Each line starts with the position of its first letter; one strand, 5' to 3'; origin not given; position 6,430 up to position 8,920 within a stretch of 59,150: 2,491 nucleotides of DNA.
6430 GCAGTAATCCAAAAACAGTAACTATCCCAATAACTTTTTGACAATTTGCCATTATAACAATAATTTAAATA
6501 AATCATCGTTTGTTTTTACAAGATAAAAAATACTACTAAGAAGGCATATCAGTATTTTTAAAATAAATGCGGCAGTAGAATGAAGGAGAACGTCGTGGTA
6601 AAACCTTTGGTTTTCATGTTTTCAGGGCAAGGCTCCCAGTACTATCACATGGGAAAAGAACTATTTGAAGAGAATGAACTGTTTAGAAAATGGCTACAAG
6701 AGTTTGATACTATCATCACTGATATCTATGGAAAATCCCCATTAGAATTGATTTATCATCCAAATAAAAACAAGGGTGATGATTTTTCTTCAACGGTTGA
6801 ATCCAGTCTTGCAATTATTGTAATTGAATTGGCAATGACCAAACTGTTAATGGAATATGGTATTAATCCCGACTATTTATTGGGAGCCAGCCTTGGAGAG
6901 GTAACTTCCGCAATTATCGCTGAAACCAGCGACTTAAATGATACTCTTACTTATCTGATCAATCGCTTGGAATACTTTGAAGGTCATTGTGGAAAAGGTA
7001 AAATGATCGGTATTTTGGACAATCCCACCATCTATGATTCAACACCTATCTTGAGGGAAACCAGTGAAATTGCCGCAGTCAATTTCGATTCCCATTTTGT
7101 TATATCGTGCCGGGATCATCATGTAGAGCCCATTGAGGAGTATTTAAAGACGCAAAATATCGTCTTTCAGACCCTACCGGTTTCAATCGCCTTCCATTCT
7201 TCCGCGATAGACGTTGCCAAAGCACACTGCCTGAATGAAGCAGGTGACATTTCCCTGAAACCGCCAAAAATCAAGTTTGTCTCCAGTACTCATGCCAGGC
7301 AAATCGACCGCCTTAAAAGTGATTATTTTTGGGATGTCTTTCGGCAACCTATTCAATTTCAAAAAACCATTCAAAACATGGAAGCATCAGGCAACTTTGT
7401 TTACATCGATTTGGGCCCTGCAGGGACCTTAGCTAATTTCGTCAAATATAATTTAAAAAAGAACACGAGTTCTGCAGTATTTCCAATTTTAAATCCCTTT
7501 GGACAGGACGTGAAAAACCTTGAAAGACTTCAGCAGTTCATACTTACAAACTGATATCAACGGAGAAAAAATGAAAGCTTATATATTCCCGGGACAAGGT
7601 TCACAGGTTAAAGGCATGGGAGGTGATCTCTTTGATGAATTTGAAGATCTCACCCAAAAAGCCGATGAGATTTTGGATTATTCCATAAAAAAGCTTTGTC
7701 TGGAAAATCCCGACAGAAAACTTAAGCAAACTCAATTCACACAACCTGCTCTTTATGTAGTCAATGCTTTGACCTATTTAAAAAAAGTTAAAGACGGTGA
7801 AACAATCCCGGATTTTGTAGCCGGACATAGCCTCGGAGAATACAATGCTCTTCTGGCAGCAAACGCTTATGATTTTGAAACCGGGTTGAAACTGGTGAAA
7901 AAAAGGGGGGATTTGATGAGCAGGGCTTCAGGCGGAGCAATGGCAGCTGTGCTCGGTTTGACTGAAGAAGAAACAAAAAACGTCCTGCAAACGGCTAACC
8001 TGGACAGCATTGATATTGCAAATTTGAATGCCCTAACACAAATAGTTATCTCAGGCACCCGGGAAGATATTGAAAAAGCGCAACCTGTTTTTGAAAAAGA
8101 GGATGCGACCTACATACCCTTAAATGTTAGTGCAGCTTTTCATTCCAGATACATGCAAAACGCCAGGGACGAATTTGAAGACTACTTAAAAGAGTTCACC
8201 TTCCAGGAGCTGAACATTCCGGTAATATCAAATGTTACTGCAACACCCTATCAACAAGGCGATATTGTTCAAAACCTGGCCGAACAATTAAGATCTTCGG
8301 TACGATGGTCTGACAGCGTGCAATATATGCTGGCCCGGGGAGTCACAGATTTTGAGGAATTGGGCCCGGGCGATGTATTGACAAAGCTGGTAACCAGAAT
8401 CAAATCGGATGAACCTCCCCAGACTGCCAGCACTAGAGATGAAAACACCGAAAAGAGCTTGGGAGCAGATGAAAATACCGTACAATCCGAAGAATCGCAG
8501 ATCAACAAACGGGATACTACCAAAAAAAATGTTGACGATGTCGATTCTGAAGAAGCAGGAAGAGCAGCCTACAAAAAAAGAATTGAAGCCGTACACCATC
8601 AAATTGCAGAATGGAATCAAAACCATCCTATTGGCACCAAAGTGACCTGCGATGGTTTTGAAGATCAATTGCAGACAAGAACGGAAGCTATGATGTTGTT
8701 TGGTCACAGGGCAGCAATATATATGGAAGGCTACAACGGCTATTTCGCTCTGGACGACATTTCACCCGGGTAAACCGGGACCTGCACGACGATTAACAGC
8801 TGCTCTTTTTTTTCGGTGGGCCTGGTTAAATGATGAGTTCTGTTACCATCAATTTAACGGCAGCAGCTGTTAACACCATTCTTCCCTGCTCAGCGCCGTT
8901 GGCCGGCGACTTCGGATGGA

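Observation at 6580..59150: Very large orphan trans-AT PKS / NRPS assembly line (at least 11 modules, incomplete in the window)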

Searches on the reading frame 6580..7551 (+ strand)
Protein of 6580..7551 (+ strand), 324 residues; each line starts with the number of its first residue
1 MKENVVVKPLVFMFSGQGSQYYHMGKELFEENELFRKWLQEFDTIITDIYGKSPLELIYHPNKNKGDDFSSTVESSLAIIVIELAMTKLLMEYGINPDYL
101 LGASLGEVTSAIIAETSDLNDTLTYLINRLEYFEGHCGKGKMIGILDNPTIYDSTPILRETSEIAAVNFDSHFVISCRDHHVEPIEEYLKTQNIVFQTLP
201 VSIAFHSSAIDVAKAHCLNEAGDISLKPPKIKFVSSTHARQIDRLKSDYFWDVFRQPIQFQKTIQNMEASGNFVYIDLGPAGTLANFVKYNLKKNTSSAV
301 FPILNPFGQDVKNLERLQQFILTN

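Call 5: search_protein_families(library=pfam, proteins=[window:6580-7551:+])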
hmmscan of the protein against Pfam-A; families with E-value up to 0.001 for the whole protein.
window:6580-7551:+ (324 aa): 1 family
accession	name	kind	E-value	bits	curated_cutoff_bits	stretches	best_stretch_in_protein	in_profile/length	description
PF00698.26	Acyl_transf_1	-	2.2e-35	123.1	32.7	1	11-310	1-300/319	Acyl transferase domain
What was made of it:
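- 6580..7554 (+): AT1: AT-like acyl hydrolase (PksD type), 324 aa, active-site motif GASLGE. Pfam Acyl_transf_1 (call 5).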

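Call 19: search_protein_families(library=ncbifam, proteins=[window:6580-7551:+], max_evalue=0.001)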
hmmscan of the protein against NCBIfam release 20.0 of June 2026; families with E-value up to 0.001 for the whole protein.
window:6580-7551:+ (324 aa): 8 families
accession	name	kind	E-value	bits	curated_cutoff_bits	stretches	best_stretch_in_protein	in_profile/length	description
NF045894.1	PKS_plus_SDR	equivalog_domain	4.9e-46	157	1740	1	9-305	531-826/1515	type I polyketide synthase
TIGR00128.1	fabD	equivalog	3.9e-29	102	260.9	1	11-289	4-284/290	ACP S-malonyltransferase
NF040607.1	mycolic_Pks13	equivalog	4.1e-26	90.8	2100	1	9-281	664-943/1680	polyketide synthase Pks13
NF037940.1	PKS_MbtD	equivalog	1.6e-23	82.7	1150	1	10-281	92-363/978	mycobactin polyketide synthase MbtD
NF041183.1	Pks2_ls1_myc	equivalog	1.7e-19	68.3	2400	1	11-289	534-811/2086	sulfolipid-1 biosynthesis phthioceranic/hydroxyphthioceranic acid synthase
TIGR03131.1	malonate_mdcH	equivalog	2.4e-19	69.9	297.9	1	11-292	2-276/297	malonate decarboxylase subunit epsilon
NF037941.1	PKS_NbtC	equivalog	3.8e-17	61.5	1150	1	9-318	96-408/1027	nocobactin polyketide synthase NbtC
TIGR02813.1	omega_3_PfaA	subfamily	1.6e-16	58.3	1010.1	1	10-301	581-889/2582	polyketide-type polyunsaturated fatty acid synthase PfaA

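Call 49: search_solved_structures(query=window:6580-7551:+, max_evalue=1e-8, show_alignments=1)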
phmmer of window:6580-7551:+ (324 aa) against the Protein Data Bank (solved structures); distinct sequences matched with E-value up to 1e-8: 68 (the best 60 are shown).
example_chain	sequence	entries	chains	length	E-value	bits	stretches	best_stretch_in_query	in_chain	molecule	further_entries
8avz_A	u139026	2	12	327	5.1e-78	265.7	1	8-320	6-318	Polyketide biosynthesis acyltransferase homolog PksD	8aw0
4mz0_A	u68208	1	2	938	1.9e-29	106.1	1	6-290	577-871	CurL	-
4qbu_A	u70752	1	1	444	1.8e-25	93.1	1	10-315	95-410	ZmaA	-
8jpt_A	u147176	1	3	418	1e-24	90.6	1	10-292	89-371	Polyene macrolide polyketide synthase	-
8xjy_A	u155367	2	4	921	6.5e-24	87.9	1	11-287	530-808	Polyketide synthase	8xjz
8xju_A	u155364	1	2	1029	7.9e-24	87.7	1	11-287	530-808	Polyketide synthase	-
7s6b_A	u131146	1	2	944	2.7e-22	82.6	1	10-286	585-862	Polyketide synthase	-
9nju_A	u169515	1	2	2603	6.3e-22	81.4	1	8-320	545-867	Probable polyketide synthase 16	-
7s6c_A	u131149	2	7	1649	6.9e-22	81.3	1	10-286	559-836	6-deoxyerythronolide-B synthase EryA2, modules 3 and 4, Lsd14 Polyketide synthase fusion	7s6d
5yda_A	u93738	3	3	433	4.4e-21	78.7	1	10-292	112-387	PKS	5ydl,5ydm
6iyo_A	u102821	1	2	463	1e-20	77.5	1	10-304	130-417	Type I modular polyketide synthase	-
2qo3_A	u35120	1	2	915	1e-20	77.5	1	8-289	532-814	EryAII Erythromycin polyketide synthase modules 3 and 4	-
6c9u_A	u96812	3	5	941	1.1e-20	77.4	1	8-289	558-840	6-deoxyerythronolide-B synthase EryA2, modules 3 and 4 | EryAII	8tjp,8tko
8tpw_A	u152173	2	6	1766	2.6e-20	76.1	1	9-289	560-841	EryAII,EryAII,EryAII,EryAII,6-deoxyerythronolide-B synthase EryA3, modules 5 and 6 | EryAII,EryAII,EryAII,6-deoxyerythronolide-B synthase EryA3, modules 5 and 6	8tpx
7m7e_B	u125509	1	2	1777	2.7e-20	76.1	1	9-289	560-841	6-deoxyerythronolide-B synthase EryA2, modules 3 and 4,EryAI,6-deoxyerythronolide-B syntha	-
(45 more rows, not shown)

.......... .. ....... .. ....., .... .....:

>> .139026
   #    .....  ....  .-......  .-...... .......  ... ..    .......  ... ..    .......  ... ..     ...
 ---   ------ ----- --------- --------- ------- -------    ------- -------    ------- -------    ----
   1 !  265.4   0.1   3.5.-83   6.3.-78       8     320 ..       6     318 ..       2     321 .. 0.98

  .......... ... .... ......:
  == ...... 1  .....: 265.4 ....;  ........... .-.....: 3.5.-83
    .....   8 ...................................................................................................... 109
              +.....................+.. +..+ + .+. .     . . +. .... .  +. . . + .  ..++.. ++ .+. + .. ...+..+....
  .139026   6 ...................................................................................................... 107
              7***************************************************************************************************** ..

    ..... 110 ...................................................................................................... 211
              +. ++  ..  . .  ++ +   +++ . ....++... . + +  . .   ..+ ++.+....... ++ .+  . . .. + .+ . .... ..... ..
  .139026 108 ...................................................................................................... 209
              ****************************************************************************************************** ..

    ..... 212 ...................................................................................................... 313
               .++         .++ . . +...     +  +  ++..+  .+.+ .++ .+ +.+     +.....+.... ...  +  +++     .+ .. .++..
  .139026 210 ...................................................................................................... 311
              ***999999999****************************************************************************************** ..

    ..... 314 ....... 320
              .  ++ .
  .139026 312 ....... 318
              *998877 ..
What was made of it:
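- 6580..7554 (+): PksD has GSSLGE at the same place (call 49).
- On trans-AT (AT-less) modular polyketide synthase: PksD-like hydrolase (call 49).
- Closest known: Bacillaene synthase. Same: PksD-type acyl hydrolase next to a malonyl AT (8avz, E 5e-78, call 49).
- AT1 is PksD-like (call 49).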

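Call 62: find_related_loci(query=window:6580-7551:+, collection=genome_contigs, flank=10000)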
Query window:6580-7551:+ (324 aa) in genome_contigs; peptide patterns used: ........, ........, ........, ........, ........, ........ (x = any residue, [..] = any of these).
124 stretches matched a pattern; 28 encode a relative of the query (tblastn E <= 1e-3); 28 distinct loci.
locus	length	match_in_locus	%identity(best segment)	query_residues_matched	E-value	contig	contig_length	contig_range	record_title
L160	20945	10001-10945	56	6-320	1e-120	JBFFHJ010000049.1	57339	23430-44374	MAG: bacterium isolate Mix_mud16.2022.02.20 k141_1661953_length_57339_cov_12.0000, whole genome shotgun sequence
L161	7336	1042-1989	44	6-321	1e-91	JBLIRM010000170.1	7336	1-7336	MAG: bacterium isolate MG2_202303_bin_300 MG2_202303_bin_300_scaffold_170, whole genome shotgun sequence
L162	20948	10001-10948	46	5-320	2e-90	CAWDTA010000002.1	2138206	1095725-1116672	MAG: uncultured Veillonellaceae bacterium isolate MFD04492.bin.4.99 genome assembly, contig: contig_30121, whole genome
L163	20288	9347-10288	41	8-321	6e-84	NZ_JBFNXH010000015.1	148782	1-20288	Paenibacillus sp. SI92 Scaffold15, whole genome shotgun sequence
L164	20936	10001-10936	45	8-319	2e-83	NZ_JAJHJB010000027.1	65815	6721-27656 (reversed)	Pelosinus baikalensis strain Bkl1 NODE_27_length_65815_cov_91.307254, whole genome shotgun sequence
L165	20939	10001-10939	44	8-320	3e-83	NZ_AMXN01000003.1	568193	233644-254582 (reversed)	Bacillus inaquosorum KCTC 13429 14.BSI.1_3, whole genome shotgun sequence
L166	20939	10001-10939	40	6-318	2e-82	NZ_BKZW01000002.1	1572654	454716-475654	Dictyobacter vulcani strain W12 sequence2, whole genome shotgun sequence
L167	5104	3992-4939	38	9-320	8e-81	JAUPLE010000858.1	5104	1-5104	MAG: Acidobacteriota bacterium isolate erpe_2018_pw_9hr_WHONDRS-PP48-000088_B_bin.18 scaffold_1238149, whole genome shot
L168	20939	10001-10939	42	8-320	5e-80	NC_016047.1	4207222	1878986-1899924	Bacillus spizizenii TU-B-10, complete sequence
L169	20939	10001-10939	43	8-320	4e-80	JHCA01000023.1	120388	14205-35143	Bacillus stercoris strain D7XPN1 Contig00008, whole genome shotgun sequence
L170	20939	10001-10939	43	8-320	9e-80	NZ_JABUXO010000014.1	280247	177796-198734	Bacillus rugosus strain SPB7 NODE_6_length_280247_cov_58.697400, whole genome shotgun sequence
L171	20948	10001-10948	42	8-320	2e-79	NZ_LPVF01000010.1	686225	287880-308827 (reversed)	Bacillus halotolerans strain ATCC 25096 contig_5, whole genome shotgun sequence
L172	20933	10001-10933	40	8-318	2e-76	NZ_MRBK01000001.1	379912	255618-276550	Bacillus swezeyi strain NRRL B-41294 Bacillus_sp_NRRL_B_41294_contig_1, whole genome shotgun sequence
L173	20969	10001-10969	38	2-324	3e-72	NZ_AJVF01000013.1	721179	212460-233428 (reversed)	Bacillus siamensis KCTC 13613 strain KCTC 13613(T) contig13, whole genome shotgun sequence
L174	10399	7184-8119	38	8-318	3e-71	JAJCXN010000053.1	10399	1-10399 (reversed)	MAG: Acidobacteriota bacterium isolate OFTM27 OFTM27_52, whole genome shotgun sequence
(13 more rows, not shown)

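Call 66: search_protein_families(library=pfam, proteins=[L160:6807-9350:+, L160:12357-13754:+, L160:17581-18711:-, L160:3630-4856:-, L160:2330-3589:-, L160:1557-2339:-, L160:27-878:-, L160:19559-19987:-, L160:20021-20557:-], max_evalue=0.001)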
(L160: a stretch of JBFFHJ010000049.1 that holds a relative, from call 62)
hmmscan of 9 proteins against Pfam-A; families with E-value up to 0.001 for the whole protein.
L160:6807-9350:+ (848 aa): 0 families

L160:12357-13754:+ (466 aa): 2 families
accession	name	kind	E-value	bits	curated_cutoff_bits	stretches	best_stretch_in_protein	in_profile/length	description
PF21607.2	FabD_helical_ins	-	3.1e-30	104.6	27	1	333-409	1-80/80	[Acyl-carrier-protein] S-malonyltransferase, inserted helical domain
PF03060.21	NMO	-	2.7e-07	30.8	28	1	37-295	11-249/331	Nitronate monooxygenase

L160:17581-18711:- (377 aa): 1 family
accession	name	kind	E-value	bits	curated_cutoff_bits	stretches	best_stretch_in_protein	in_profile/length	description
PF00266.25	Aminotran_5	-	1.8e-24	86.8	21.5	1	26-308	27-314/371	Aminotransferase class-V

L160:3630-4856:- (409 aa): 2 families
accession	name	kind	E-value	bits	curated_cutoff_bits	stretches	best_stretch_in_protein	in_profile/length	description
PF00109.32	ketoacyl-synt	-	4.7e-32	112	20.8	1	11-250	4-251/252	Beta-ketoacyl synthase, N-terminal domain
PF02801.28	Ketoacyl-synt_C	-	3e-29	101.9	20.8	1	259-369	1-119/119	Beta-ketoacyl synthase, C-terminal domain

L160:2330-3589:- (420 aa): 2 families
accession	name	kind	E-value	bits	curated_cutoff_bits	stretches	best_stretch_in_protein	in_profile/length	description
PF08540.16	HMG_CoA_synt_C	-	2.1e-17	64.1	25.1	1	278-374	138-241/280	Hydroxymethylglutaryl-coenzyme A synthase C terminal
PF01154.23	HMG_CoA_synt_N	-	7.4e-10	39.4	25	1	3-178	4-170/174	Hydroxymethylglutaryl-coenzyme A synthase N terminal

L160:1557-2339:- (261 aa): 2 families
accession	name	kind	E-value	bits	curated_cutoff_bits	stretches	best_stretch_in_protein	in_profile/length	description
PF00378.25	ECH_1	-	9.4e-56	189.4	27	1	18-260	3-249/251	Enoyl-CoA hydratase/isomerase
PF16113.10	ECH_2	-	3.1e-15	56.9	27.2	1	23-225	3-207/335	Enoyl-CoA hydratase/isomerase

L160:27-878:- (284 aa): 3 families
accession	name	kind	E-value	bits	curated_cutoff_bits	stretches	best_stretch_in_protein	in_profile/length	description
PF02737.24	3HCDH_N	-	8.6e-51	172.8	22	1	5-184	1-179/180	3-hydroxyacyl-CoA dehydrogenase, NAD binding domain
PF00725.27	3HCDH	-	2.2e-31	108.7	22.1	1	187-283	1-97/97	3-hydroxyacyl-CoA dehydrogenase, C-terminal domain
PF03446.21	NAD_binding_2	-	0.0006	20.3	21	0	5-63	1-63/161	NAD binding domain of 6-phosphogluconate dehydrogenase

L160:19559-19987:- (143 aa): 4 families
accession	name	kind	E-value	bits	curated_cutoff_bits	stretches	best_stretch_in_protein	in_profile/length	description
PF19571.5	ACT_8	-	1e-13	51.7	23.5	1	1-138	1-135/141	ACT domain pair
PF01842.31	ACT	-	1.3e-10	41.3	27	2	73-101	3-31/66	ACT domain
PF22629.2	ACT_AHAS_ss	-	2.2e-06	28.2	27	0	7-35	2-30/67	AHAS small subunit-like ACT domain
PF22468.2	ACT_9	-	0.00016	21.8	27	0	9-34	7-32/61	ACT domain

L160:20021-20557:- (179 aa): 1 family
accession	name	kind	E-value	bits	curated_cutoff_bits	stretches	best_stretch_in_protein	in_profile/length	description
PF01558.24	POR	-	6.3e-39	134.3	27.4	1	11-174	1-173/173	Pyruvate ferredoxin/flavodoxin oxidoreductase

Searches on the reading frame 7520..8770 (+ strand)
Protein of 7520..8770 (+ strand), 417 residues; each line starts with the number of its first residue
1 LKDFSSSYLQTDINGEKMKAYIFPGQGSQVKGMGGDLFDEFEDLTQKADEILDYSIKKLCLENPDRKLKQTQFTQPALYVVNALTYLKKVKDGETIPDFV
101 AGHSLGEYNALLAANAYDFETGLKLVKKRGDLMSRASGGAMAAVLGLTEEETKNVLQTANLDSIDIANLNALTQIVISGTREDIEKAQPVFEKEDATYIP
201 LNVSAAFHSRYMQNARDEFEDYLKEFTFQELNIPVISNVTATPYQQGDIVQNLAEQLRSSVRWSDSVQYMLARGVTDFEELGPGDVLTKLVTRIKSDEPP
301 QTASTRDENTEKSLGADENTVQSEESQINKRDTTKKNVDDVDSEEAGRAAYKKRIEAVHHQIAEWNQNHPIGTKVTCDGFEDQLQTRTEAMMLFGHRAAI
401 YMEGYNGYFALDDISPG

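Call 5: search_protein_families(library=pfam, proteins=[window:7520-8770:+])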
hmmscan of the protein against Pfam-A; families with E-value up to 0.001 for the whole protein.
window:7520-8770:+ (417 aa): 1 family
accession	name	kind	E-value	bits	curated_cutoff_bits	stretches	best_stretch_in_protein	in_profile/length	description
PF00698.26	Acyl_transf_1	-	5.8e-37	128.3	32.7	1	21-293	2-277/319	Acyl transferase domain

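Call 19: search_protein_families(library=ncbifam, proteins=[window:7520-8770:+], max_evalue=0.001)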
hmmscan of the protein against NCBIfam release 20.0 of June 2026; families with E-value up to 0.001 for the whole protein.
window:7520-8770:+ (417 aa): 8 families
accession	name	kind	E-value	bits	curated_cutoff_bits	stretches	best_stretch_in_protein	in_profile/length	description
TIGR00128.1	fabD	equivalog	1.1e-110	369.6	260.9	1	18-297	2-289/290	ACP S-malonyltransferase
TIGR03131.1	malonate_mdcH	equivalog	1.6e-56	192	297.9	1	20-297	2-278/297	malonate decarboxylase subunit epsilon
NF045894.1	PKS_plus_SDR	equivalog_domain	3.8e-54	183.8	1740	1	13-312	526-832/1515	type I polyketide synthase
TIGR02813.1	omega_3_PfaA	subfamily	7.7e-35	119.1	1010.1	1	21-297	583-882/2582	polyketide-type polyunsaturated fatty acid synthase PfaA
NF037940.1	PKS_MbtD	equivalog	1.7e-25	89.3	1150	1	16-336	89-417/978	mycobactin polyketide synthase MbtD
NF041183.1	Pks2_ls1_myc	equivalog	4.1e-22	77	2400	1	17-295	531-814/2086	sulfolipid-1 biosynthesis phthioceranic/hydroxyphthioceranic acid synthase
NF040607.1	mycolic_Pks13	equivalog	1.8e-14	52.2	2100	1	17-286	663-945/1680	polyketide synthase Pks13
NF037941.1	PKS_NbtC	equivalog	1.6e-13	49.5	1150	1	19-287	97-376/1027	nocobactin polyketide synthase NbtC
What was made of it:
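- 7520..8773 (+): AT2: free-standing malonyl-CoA:ACP transacylase, 417 aa, motif GHSLGE, with a C-terminal tail of about 120 aa that has no known family. TIGR00128 fabD equivalog, 369.6 bits against a cutoff of 260.9 (call 19).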

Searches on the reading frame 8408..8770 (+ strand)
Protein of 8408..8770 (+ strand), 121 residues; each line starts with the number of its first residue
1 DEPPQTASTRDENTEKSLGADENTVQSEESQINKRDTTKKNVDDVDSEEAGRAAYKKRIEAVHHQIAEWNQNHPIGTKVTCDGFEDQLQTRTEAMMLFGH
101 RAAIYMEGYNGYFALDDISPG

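Call 30: search_protein_families(library=pfam, max_evalue=1, proteins=[window:8408-8770:+])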
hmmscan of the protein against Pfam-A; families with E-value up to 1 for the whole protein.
window:8408-8770:+ (121 aa): 3 families
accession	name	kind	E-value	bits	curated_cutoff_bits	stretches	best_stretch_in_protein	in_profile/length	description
PF19936.4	DUF6399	-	0.0011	19.5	35.4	1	48-114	16-81/146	Family of unknown function (DUF6399)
PF00846.24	Hanta_nucleocap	-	0.058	12.7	27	1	10-84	10-84/428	Hantavirus nucleocapsid protein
PF00183.23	HSP90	-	0.17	11.3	24.4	1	11-79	30-92/518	Hsp90 protein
